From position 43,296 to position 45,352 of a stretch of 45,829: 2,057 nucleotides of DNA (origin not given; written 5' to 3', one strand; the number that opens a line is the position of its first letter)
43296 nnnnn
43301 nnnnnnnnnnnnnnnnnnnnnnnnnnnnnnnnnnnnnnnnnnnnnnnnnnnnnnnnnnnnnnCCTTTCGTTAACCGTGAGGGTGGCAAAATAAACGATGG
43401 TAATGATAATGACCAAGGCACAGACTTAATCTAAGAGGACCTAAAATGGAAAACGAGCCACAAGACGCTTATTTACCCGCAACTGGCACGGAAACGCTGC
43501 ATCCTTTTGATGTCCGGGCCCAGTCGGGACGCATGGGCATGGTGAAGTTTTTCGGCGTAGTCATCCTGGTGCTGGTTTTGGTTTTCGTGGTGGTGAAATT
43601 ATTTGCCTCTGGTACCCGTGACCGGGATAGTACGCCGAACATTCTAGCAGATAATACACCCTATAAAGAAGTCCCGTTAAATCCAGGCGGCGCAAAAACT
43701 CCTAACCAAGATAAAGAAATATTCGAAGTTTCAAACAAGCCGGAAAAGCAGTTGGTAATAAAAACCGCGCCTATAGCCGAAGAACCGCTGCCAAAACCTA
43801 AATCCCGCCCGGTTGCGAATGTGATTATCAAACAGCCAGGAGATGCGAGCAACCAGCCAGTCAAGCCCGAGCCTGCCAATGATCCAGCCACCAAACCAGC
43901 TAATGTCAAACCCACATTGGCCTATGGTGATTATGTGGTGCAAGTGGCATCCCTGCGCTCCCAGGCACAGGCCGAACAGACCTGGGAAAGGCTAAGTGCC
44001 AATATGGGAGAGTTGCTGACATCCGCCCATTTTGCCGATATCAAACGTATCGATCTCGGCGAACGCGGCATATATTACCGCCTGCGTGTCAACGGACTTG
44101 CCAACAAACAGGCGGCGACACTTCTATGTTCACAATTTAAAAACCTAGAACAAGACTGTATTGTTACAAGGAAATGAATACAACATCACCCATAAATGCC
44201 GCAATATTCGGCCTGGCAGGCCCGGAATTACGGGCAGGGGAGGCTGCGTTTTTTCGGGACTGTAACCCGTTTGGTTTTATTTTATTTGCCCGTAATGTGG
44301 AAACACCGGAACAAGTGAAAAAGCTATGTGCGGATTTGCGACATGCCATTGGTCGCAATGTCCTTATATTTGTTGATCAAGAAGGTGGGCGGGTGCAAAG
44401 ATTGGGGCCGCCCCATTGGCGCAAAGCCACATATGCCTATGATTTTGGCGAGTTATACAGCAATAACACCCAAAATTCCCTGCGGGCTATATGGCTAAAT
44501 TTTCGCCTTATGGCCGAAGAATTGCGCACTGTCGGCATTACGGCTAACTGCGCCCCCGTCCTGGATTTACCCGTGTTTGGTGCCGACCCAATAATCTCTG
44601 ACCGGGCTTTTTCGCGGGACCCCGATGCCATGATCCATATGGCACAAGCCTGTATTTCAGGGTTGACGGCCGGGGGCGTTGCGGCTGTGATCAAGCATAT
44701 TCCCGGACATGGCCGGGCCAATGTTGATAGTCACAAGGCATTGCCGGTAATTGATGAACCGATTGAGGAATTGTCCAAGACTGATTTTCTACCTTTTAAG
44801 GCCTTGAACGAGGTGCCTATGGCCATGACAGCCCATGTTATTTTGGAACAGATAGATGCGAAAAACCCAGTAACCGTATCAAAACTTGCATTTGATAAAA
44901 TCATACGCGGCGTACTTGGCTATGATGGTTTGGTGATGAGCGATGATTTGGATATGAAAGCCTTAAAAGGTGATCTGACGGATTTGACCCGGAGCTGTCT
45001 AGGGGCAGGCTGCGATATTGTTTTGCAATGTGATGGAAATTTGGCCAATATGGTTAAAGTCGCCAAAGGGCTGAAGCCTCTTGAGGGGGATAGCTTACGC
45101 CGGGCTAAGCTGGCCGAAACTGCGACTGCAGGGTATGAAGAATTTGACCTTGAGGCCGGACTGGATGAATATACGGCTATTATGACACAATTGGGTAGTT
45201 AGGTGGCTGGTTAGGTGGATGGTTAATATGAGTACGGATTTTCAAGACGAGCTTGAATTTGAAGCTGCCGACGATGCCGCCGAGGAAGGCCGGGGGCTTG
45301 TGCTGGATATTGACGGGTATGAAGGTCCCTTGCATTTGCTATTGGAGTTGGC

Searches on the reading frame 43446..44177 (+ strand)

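Call 76: search_protein_families(library=pfam, proteins=[window:43446-44177:+], max_evalue=0.0001)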
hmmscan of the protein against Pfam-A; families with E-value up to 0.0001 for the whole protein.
window:43446-44177:+ (243 aa): 1 family
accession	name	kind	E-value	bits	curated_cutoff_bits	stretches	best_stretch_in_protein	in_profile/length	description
PF05036.18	SPOR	-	5.9e-10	39.8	21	1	160-241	2-75/76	SPOR domain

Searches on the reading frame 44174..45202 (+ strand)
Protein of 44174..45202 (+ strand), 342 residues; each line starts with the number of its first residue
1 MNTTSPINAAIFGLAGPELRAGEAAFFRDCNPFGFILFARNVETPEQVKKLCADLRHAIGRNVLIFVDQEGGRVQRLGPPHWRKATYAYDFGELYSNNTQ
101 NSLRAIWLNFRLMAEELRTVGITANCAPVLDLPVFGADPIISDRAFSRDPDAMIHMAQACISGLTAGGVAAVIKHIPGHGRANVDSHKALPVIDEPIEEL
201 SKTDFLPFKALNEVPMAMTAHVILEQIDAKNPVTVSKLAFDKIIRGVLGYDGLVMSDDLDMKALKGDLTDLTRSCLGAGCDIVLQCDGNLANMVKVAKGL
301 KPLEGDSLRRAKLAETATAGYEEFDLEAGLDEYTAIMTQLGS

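Call 76: search_protein_families(library=pfam, proteins=[window:44174-45202:+], max_evalue=0.0001)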
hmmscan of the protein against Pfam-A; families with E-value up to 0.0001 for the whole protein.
window:44174-45202:+ (342 aa): 1 family
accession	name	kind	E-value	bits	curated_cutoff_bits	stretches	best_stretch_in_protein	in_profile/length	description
PF00933.27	Glyco_hydro_3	-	1.1e-48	166.7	27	1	34-300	31-299/316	Glycosyl hydrolase family 3 N terminal domain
